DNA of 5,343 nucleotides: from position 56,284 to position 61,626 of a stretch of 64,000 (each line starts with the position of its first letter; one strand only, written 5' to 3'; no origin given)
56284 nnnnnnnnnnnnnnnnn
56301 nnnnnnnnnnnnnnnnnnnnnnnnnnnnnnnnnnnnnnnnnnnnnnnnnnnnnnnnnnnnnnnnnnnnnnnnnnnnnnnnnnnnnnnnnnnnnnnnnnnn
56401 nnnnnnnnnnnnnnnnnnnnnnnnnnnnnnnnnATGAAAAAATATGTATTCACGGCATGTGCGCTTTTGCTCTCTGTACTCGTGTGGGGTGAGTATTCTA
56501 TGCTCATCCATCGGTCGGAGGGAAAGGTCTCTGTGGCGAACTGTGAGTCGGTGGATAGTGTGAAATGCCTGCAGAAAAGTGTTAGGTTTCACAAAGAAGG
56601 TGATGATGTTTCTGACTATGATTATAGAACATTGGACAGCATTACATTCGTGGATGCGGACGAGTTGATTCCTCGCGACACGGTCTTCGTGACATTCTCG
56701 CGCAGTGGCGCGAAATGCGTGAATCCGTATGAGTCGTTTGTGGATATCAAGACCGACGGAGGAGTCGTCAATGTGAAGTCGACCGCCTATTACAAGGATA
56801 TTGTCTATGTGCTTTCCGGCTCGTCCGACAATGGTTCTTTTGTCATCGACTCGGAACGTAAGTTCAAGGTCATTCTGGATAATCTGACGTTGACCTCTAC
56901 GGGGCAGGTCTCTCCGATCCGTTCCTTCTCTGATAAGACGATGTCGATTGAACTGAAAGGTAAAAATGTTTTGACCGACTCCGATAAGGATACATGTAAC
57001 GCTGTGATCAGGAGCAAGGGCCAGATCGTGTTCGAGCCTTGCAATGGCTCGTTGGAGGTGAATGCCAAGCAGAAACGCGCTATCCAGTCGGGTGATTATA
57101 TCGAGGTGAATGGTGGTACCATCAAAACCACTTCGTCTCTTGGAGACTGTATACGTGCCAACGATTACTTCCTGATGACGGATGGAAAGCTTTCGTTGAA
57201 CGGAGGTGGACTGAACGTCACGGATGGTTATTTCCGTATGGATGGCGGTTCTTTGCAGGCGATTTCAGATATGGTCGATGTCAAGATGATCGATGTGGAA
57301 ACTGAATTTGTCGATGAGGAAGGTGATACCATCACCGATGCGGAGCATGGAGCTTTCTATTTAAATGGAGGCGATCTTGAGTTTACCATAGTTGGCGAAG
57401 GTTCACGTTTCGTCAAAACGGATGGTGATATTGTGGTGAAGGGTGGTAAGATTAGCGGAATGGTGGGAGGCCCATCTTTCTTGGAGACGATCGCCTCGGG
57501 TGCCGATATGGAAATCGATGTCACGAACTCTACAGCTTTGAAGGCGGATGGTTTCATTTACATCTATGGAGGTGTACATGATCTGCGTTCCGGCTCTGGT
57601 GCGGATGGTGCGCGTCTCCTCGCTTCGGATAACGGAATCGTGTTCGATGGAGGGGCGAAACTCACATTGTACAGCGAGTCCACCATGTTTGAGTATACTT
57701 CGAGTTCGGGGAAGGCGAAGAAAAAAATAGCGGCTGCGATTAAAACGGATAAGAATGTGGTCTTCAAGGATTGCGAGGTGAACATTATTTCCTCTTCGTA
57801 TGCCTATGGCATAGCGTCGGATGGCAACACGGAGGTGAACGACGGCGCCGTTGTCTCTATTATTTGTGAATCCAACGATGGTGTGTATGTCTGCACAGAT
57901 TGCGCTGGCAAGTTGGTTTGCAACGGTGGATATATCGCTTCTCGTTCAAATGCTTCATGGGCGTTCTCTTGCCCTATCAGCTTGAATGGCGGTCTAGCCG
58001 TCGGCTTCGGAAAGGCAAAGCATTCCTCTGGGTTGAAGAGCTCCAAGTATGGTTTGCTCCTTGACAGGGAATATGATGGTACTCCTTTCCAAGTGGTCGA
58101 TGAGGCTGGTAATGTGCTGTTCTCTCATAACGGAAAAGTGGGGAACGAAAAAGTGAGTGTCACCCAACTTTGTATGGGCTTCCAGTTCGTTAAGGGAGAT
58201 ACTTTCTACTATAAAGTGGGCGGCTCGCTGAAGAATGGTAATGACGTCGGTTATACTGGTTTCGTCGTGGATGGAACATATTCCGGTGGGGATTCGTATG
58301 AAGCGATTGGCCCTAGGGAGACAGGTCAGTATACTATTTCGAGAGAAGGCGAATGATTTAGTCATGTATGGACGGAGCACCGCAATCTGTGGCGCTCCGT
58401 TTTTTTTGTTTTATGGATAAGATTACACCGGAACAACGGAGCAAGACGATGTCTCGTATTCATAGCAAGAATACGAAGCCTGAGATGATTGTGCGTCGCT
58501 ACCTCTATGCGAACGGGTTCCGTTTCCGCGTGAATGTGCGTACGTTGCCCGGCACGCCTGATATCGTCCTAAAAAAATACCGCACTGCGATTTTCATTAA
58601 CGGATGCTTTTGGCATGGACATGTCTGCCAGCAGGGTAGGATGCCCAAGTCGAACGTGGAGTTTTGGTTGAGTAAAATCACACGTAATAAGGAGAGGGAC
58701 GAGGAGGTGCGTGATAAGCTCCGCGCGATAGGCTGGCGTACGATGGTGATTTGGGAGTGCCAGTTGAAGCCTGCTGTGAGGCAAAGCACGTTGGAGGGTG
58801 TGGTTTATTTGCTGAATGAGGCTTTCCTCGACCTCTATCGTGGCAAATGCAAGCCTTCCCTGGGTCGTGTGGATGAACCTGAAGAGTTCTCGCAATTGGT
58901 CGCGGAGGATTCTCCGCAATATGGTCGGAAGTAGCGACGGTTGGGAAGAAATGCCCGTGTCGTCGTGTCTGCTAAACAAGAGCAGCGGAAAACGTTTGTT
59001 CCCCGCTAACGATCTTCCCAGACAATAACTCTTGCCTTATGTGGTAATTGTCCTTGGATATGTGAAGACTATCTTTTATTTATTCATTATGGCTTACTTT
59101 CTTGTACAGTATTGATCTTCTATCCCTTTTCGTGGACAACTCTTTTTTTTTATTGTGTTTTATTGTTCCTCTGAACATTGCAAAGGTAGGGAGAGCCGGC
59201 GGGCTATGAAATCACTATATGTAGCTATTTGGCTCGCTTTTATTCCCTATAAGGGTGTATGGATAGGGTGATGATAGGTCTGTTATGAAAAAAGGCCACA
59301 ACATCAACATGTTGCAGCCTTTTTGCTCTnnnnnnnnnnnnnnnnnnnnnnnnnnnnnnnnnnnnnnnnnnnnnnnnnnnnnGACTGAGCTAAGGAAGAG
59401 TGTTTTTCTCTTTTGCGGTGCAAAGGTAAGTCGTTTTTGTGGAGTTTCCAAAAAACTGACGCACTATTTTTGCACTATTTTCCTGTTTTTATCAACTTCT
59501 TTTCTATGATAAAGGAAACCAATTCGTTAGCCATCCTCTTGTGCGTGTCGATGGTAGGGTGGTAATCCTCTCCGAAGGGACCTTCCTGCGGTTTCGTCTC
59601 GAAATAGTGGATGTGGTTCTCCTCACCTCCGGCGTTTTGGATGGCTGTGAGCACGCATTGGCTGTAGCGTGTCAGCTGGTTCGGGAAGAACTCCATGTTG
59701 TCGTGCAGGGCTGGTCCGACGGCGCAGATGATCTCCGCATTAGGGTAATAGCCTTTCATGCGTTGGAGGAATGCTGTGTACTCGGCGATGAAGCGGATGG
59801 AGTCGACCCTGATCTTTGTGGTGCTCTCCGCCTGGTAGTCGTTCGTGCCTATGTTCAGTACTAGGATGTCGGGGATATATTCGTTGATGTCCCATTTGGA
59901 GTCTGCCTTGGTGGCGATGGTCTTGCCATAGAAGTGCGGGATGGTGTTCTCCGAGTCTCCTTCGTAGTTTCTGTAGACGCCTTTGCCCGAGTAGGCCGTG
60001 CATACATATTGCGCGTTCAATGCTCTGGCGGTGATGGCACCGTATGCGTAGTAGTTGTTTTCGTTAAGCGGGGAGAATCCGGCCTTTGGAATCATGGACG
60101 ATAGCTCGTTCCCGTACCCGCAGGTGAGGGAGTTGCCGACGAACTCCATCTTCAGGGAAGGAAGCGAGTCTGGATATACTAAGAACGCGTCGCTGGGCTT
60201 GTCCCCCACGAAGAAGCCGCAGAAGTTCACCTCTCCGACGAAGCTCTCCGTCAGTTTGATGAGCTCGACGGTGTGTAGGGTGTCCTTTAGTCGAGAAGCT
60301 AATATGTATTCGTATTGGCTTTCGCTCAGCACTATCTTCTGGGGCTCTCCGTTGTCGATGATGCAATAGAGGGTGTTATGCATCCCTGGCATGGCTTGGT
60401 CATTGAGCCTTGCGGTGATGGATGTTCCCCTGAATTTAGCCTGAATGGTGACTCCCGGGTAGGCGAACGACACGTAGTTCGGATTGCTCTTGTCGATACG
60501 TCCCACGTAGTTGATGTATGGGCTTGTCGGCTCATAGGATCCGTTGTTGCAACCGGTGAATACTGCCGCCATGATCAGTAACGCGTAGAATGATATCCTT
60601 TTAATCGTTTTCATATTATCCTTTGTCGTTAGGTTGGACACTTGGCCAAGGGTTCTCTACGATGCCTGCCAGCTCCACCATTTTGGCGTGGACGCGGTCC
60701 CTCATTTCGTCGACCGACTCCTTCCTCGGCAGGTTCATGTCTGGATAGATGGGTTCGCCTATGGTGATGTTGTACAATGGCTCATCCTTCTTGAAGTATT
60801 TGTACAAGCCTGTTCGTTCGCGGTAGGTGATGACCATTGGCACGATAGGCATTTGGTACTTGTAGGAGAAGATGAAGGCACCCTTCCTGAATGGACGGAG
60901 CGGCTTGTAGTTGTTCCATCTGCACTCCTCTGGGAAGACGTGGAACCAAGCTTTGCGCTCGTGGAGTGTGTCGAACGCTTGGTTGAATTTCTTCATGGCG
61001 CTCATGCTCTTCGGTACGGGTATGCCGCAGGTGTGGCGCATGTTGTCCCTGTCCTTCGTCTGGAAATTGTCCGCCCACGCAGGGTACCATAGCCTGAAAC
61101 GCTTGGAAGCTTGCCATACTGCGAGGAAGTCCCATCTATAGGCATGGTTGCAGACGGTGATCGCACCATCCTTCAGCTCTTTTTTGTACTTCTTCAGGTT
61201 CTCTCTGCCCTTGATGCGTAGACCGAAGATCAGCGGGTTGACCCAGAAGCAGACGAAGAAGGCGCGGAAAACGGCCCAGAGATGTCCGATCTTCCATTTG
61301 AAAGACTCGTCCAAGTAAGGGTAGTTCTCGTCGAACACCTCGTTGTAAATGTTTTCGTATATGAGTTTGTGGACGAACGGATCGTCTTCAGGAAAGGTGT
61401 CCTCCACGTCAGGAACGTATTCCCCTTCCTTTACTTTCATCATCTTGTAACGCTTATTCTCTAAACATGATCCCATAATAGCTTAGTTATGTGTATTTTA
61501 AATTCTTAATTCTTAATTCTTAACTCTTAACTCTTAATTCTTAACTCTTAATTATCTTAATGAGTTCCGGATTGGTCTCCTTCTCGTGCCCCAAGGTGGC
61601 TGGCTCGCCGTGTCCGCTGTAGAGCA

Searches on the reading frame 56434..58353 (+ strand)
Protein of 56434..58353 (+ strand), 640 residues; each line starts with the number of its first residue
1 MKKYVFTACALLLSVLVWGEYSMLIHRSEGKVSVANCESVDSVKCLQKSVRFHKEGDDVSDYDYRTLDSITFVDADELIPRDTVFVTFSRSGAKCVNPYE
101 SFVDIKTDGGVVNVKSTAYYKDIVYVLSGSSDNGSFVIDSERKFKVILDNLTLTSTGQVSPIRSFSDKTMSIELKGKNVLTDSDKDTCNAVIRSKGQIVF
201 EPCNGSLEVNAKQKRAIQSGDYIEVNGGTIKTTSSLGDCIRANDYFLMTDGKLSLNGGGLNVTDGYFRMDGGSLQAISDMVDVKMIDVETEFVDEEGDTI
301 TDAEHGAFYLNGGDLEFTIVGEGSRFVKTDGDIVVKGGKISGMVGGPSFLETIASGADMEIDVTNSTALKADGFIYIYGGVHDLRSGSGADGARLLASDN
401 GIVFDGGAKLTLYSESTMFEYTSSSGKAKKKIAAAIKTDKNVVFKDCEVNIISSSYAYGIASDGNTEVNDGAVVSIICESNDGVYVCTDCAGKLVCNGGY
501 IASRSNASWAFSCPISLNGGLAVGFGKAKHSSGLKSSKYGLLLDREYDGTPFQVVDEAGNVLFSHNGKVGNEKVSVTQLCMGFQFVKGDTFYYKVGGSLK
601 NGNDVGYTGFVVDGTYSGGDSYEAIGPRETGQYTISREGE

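Call 22: search_protein_families(library=pfam, proteins=[window:56434-58353:+], max_evalue=0.0001)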
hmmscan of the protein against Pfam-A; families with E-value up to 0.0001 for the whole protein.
window:56434-58353:+ (640 aa): 1 family
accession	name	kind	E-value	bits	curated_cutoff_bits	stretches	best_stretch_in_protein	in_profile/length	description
PF14262.12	Cthe_2159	-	1.6e-25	90.3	25.8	1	124-341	12-233/262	Carbohydrate-binding domain-containing protein Cthe_2159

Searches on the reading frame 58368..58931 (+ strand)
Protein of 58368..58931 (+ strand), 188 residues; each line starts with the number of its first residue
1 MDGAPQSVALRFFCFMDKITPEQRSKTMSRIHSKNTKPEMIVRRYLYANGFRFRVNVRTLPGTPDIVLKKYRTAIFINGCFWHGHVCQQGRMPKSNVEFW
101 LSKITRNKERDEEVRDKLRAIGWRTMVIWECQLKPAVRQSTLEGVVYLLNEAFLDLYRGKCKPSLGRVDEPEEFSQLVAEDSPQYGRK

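Call 23: search_protein_families(library=pfam, proteins=[window:58368-58931:+], max_evalue=0.0001)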
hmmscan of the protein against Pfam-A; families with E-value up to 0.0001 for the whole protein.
window:58368-58931:+ (188 aa): 1 family
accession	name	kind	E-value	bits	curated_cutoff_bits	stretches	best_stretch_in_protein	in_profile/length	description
PF03852.21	Vsr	-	8.9e-34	115.6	27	1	16-89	1-74/74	DNA mismatch endonuclease Vsr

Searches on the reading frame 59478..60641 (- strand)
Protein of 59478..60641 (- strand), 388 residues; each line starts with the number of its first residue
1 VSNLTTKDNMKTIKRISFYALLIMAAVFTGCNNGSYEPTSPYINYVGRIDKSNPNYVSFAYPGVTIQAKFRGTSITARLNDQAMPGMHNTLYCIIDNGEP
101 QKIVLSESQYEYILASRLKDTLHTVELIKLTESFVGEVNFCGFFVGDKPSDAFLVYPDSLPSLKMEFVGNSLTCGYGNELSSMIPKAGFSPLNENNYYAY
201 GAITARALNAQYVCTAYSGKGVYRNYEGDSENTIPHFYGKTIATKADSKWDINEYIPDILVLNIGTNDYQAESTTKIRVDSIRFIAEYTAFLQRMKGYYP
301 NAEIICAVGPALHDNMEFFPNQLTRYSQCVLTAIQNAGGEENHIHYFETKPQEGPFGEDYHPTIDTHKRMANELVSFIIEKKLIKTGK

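Call 23: search_protein_families(library=pfam, proteins=[window:59478-60641:-], max_evalue=0.0001)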
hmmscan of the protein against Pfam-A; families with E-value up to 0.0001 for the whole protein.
window:59478-60641:- (388 aa): 3 families
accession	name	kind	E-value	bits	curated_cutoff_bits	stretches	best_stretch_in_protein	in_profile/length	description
PF17996.7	CE2_N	-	7.8e-25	87.5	27.9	1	45-147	1-100/108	Carbohydrate esterase 2 N-terminal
PF13472.12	Lipase_GDSL_2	-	3.4e-11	44.4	32.9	1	167-368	1-177/178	GDSL-like Lipase/Acylhydrolase family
PF00657.28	Lipase_GDSL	-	1.8e-08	35.3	23.6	1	167-374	3-208/208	GDSL-like Lipase/Acylhydrolase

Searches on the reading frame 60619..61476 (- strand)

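Call 23: search_protein_families(library=pfam, proteins=[window:60619-61476:-], max_evalue=0.0001)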
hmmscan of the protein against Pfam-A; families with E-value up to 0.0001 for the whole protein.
window:60619-61476:- (286 aa): 1 family
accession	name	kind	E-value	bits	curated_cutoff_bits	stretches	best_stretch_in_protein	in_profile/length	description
PF01553.26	Acyltransferase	-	2e-13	50.7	23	1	87-216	3-131/132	Acyltransferase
